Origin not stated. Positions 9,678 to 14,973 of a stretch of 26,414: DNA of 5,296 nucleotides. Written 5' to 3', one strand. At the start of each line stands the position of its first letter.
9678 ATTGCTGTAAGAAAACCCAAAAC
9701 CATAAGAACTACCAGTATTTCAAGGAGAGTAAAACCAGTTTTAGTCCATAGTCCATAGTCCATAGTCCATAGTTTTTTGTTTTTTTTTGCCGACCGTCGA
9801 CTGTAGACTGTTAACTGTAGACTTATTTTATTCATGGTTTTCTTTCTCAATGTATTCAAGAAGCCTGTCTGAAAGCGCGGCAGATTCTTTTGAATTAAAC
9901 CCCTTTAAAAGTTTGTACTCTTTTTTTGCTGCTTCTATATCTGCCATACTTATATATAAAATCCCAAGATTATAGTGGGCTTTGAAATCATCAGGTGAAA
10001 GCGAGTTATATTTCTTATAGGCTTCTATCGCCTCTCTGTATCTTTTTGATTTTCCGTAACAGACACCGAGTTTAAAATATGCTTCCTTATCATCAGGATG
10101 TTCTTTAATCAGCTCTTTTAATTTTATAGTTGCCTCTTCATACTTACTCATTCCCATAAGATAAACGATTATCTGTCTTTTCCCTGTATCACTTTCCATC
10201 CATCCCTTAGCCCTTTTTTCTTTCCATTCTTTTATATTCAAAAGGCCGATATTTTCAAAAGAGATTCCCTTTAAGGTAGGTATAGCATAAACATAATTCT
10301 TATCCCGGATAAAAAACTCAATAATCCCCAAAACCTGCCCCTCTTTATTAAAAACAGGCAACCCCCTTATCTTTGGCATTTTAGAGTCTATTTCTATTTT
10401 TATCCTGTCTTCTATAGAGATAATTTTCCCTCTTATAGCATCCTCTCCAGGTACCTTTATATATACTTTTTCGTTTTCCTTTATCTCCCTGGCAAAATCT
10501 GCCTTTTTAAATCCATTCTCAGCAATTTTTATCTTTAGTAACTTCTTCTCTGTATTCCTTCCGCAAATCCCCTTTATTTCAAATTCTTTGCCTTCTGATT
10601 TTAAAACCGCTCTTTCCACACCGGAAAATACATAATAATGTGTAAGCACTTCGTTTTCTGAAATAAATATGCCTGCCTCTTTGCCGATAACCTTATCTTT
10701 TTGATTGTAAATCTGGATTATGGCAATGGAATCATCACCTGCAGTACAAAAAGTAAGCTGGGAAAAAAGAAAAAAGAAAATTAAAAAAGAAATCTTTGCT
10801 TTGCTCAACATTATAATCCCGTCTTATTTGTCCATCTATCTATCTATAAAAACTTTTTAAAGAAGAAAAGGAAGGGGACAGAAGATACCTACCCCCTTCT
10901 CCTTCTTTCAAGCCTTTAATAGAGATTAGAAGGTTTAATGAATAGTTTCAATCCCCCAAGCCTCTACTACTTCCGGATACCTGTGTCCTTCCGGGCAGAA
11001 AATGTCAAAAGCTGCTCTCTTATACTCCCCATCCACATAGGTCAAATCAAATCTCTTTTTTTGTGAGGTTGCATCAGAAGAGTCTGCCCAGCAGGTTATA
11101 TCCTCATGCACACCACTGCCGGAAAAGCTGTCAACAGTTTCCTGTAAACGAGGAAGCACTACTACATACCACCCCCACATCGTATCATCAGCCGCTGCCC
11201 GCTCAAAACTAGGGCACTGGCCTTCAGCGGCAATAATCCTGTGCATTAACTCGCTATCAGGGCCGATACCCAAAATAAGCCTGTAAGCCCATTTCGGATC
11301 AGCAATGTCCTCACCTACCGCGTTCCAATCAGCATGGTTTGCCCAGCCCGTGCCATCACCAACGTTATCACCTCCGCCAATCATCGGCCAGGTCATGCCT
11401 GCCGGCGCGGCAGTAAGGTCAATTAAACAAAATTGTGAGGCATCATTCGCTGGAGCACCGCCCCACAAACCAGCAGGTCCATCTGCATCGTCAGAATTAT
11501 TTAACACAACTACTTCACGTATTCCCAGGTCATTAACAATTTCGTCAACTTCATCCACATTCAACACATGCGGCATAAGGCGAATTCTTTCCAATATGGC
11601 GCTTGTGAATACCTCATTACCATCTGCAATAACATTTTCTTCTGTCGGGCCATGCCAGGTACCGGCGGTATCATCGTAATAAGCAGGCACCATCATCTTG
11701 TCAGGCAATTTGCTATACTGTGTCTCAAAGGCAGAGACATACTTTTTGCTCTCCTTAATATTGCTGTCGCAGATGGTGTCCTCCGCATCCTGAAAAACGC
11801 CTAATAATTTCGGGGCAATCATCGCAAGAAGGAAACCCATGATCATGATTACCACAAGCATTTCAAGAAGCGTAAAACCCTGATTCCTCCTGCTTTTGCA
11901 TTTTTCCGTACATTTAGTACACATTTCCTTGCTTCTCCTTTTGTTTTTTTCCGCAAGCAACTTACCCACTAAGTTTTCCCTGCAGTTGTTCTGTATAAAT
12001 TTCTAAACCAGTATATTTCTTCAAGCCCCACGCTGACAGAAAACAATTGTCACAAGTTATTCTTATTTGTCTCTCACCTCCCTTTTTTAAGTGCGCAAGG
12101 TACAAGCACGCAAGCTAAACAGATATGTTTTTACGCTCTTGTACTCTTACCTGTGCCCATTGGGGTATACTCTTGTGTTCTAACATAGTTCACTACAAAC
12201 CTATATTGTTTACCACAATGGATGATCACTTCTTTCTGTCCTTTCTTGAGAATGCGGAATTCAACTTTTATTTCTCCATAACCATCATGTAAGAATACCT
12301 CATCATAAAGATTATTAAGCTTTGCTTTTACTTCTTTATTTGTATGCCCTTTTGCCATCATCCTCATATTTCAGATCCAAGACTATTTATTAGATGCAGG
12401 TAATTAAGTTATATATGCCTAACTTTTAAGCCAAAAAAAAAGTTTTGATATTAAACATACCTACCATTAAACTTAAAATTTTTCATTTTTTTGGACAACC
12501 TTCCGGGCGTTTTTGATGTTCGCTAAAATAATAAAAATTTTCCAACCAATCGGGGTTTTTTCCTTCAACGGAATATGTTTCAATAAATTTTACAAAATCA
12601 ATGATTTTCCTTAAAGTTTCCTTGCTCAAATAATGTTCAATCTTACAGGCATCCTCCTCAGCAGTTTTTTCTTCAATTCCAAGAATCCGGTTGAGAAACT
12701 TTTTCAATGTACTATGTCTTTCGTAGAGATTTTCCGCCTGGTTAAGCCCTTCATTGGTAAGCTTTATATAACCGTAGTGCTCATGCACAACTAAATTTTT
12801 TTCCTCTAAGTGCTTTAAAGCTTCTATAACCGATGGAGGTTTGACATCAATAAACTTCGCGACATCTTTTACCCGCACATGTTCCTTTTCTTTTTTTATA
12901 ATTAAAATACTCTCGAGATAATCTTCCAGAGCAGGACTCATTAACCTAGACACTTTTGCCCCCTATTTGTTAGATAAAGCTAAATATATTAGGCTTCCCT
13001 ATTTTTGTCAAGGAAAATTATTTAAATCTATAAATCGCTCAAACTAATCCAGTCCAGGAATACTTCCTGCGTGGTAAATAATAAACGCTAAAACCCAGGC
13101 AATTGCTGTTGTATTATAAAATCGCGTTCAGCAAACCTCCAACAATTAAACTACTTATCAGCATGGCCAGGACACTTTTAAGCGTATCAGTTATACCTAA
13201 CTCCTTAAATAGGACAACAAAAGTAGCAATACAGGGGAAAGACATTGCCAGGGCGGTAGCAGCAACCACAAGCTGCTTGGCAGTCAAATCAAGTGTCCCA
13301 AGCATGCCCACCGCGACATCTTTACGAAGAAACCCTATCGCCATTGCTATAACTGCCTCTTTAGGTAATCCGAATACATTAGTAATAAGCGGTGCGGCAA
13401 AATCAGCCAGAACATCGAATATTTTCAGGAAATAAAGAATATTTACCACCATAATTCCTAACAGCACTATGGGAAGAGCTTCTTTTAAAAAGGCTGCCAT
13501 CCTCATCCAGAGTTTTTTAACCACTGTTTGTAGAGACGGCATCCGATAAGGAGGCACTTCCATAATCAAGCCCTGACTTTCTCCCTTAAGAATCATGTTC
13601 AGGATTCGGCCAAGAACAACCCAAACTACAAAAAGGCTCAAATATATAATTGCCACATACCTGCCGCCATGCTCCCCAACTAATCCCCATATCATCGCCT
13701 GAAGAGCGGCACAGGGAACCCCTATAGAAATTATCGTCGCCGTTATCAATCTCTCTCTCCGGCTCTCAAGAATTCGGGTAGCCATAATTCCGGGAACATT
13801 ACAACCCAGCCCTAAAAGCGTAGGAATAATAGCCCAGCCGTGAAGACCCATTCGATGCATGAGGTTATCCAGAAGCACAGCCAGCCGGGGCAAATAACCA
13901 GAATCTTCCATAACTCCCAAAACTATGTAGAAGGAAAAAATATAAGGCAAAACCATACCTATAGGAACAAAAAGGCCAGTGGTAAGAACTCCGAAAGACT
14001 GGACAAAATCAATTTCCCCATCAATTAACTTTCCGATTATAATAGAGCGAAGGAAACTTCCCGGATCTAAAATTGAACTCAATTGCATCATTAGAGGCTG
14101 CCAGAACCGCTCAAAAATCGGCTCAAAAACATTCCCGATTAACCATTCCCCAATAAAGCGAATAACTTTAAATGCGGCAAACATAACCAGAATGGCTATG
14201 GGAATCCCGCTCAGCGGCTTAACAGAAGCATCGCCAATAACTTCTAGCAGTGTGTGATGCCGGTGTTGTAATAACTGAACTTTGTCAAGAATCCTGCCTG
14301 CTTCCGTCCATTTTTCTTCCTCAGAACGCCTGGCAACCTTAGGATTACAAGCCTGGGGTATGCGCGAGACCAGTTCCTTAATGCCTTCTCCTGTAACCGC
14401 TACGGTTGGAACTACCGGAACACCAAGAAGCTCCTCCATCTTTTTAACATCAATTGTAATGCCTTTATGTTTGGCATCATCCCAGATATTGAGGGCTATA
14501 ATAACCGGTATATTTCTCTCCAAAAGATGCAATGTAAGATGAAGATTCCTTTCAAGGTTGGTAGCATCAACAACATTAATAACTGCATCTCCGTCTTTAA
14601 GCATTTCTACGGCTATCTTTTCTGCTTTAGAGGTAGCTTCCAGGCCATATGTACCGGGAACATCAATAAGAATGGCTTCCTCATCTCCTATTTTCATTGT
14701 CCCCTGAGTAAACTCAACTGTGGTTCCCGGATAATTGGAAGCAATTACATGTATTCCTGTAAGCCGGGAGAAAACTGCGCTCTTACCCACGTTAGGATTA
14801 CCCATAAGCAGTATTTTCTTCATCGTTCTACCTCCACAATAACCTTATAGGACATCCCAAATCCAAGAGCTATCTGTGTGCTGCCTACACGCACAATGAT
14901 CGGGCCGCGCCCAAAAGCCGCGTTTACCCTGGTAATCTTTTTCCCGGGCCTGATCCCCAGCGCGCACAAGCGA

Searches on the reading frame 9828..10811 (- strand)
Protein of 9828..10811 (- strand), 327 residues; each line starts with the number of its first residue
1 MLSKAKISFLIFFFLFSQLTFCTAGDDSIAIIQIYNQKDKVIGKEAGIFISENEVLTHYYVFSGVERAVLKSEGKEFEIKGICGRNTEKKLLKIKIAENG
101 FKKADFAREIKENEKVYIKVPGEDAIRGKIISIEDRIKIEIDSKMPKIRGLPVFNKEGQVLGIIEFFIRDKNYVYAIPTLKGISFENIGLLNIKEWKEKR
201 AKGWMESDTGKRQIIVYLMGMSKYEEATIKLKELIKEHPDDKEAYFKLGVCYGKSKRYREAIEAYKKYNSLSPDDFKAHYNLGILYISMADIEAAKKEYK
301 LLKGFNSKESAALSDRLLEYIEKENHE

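Call 7: search_protein_families(library=pfam, proteins=[window:9828-10811:-], max_evalue=0.01)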
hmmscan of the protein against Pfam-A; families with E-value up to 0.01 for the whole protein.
window:9828-10811:- (327 aa): 14 families
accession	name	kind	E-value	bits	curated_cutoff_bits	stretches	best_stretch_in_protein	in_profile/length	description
PF13431.12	TPR_17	-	3.2e-11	43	24.4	2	232-263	3-34/34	Tetratricopeptide repeat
PF14559.12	TPR_19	-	1.9e-10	41.4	25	1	255-303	4-52/68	Tetratricopeptide repeat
PF13181.12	TPR_8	-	2.5e-10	40.1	25.7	1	243-275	2-34/34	Tetratricopeptide repeat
PF07719.23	TPR_2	-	2.7e-10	40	27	1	243-275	2-34/34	Tetratricopeptide repeat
PF13414.12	TPR_11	-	3.1e-10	40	26.8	1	256-286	8-38/42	TPR repeat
PF13174.12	TPR_6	-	3.4e-09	37.2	26.3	1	243-274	1-32/33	Tetratricopeptide repeat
PF00515.34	TPR_1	-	7.7e-09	35.5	27.8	1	243-267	2-26/34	Tetratricopeptide repeat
PF13432.12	TPR_16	-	1.4e-07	32.3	32.7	1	218-275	7-64/65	Tetratricopeptide repeat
PF13424.12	TPR_12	-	9.1e-06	26.2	30.1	1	235-267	38-70/77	Tetratricopeptide repeat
PF13428.12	TPR_14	-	2.4e-05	25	23.5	0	255-284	14-43/44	Tetratricopeptide repeat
PF12895.13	ANAPC3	-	0.00035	21.2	27.2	1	223-293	4-73/82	Anaphase-promoting complex, cyclosome, subunit 3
PF23914.1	TPR_CcmH_CycH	-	0.0012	19.1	42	1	228-307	36-115/158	Cytochrome c-type biogenesis protein H TPR domain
PF14561.12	TPR_20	-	0.0019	18.9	25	0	229-264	9-44/90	Tetratricopeptide repeat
PF24575.1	TPR_Slam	-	0.0071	17.2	35.2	0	254-298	59-103/104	Surface lipoprotein assembly modifier, N-terminal TPR repeats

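Call 38: find_encoding_contigs(protein=window:9828-10811:-, flank=1500, max_places=10)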
Protein window:9828-10811:- (327 aa): 6 contigs read that carry it; 4 places shown.
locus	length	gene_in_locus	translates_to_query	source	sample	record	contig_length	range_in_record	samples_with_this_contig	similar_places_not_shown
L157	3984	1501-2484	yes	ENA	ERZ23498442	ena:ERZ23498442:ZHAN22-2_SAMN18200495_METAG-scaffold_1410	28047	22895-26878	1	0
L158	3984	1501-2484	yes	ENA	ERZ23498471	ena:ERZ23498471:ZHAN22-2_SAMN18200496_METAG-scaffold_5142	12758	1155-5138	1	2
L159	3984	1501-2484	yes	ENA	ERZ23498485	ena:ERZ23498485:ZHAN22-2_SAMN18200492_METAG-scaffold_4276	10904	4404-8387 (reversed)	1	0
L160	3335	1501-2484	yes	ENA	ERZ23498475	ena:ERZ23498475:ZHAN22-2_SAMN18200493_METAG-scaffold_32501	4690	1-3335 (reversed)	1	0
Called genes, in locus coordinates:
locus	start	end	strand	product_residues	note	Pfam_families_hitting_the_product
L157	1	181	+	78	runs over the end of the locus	-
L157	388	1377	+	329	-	PF07963:N_methyl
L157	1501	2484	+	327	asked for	PF13174:TPR_6 (faint), PF13428:TPR_14 (faint), PF13432:TPR_16 (weak), PF00515:TPR_1 (weak), PF07719:TPR_2 (weak), PF13181:TPR_8 (weak), PF13414:TPR_11 (weak), PF14559:TPR_19 (weak), +2 more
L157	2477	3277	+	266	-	-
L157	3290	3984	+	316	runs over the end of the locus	PF07963:N_methyl (weak)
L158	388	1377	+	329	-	PF07963:N_methyl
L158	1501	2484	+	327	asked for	PF13174:TPR_6 (faint), PF13428:TPR_14 (faint), PF13432:TPR_16 (weak), PF00515:TPR_1 (weak), PF07719:TPR_2 (weak), PF13181:TPR_8 (weak), PF13414:TPR_11 (weak), PF14559:TPR_19 (weak), +2 more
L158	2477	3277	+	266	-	-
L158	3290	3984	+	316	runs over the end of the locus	PF07963:N_methyl (weak)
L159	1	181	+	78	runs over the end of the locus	-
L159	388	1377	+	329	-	PF07963:N_methyl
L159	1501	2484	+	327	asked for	PF13174:TPR_6 (faint), PF13428:TPR_14 (faint), PF13432:TPR_16 (weak), PF00515:TPR_1 (weak), PF07719:TPR_2 (weak), PF13181:TPR_8 (weak), PF13414:TPR_11 (weak), PF14559:TPR_19 (weak), +2 more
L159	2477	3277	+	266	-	-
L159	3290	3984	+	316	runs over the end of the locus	PF07963:N_methyl (weak)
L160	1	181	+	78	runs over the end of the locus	-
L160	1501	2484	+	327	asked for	PF13174:TPR_6 (faint), PF13428:TPR_14 (faint), PF13432:TPR_16 (weak), PF00515:TPR_1 (weak), PF07719:TPR_2 (weak), PF13181:TPR_8 (weak), PF13414:TPR_11 (weak), PF14559:TPR_19 (weak), +2 more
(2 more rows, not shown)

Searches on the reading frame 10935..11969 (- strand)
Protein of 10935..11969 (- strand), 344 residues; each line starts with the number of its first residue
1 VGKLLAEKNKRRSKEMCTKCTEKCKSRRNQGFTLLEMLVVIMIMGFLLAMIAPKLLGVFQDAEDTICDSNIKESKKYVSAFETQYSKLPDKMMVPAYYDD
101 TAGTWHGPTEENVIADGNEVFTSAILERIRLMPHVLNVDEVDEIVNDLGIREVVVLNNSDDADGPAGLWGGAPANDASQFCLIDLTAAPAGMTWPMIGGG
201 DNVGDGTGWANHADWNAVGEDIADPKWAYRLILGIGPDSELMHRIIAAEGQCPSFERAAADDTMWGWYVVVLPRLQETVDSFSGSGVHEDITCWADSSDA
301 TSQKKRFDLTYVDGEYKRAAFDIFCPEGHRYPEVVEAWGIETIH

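Call 7: search_protein_families(library=pfam, proteins=[window:10935-11969:-], max_evalue=0.01)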
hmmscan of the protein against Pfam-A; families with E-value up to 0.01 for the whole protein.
window:10935-11969:- (344 aa): 1 family
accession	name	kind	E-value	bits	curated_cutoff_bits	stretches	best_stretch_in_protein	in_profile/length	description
PF07963.17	N_methyl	-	2.7e-08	33.5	21.2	1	27-51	2-26/27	Prokaryotic N-terminal methylation motif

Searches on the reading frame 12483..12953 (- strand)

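Call 8: search_protein_families(library=pfam, proteins=[window:12483-12953:-], max_evalue=0.01)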
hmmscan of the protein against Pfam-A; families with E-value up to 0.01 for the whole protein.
window:12483-12953:- (156 aa): 7 families
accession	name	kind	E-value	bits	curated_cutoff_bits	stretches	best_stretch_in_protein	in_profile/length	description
PF02742.21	Fe_dep_repr_C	-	1.2e-18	67.3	27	1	66-127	1-62/70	Iron dependent repressor, metal binding and dimerisation domain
PF01325.25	Fe_dep_repress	-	3e-14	53.4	26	1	6-61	3-58/60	Iron dependent repressor, N-terminal DNA binding domain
PF01047.28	MarR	-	0.00058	20.1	24.6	1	16-55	8-47/59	MarR family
PF13463.12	HTH_27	-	0.00063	20.4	22.2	1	18-69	11-68/68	Winged helix DNA-binding domain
PF10046.14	BLOC1_2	-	0.0039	18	33.4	1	29-98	5-75/96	Biogenesis of lysosome-related organelles complex-1 subunit 2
PF12802.13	MarR_2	-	0.0055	17.3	27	1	22-58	17-53/61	MarR family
PF13545.12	HTH_Crp_2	-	0.008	16.6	27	0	27-67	24-63/70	Crp-like helix-turn-helix domain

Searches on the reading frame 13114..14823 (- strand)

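Call 8: search_protein_families(library=pfam, proteins=[window:13114-14823:-], max_evalue=0.01)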
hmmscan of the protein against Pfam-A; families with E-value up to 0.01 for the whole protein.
window:13114-14823:- (569 aa): 7 families
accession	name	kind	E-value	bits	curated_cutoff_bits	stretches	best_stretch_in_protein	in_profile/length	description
PF02421.24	FeoB_N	-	6e-53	179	27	1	3-154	2-155/156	Ferrous iron transport protein B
PF07670.19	Gate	-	7.2e-33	113.6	29.6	2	290-383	3-102/104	Nucleoside recognition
PF01926.29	MMR_HSR1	-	8.1e-20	71.5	21.9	1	3-112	1-112/113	50S ribosome-binding GTPase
PF07664.17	FeoB_C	-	2.7e-15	56.2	26.6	1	391-441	2-54/54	Ferrous iron transport protein B C terminus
PF00009.33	GTP_EFTU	-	0.00026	21.1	26.5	1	33-156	54-183/188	Elongation factor Tu GTP binding domain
PF09439.16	SRPRB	-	0.001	18.9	25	1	2-101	4-96/178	Signal recognition particle receptor beta subunit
PF00071.28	Ras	-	0.0022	18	21.6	1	3-155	1-156/162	Ras family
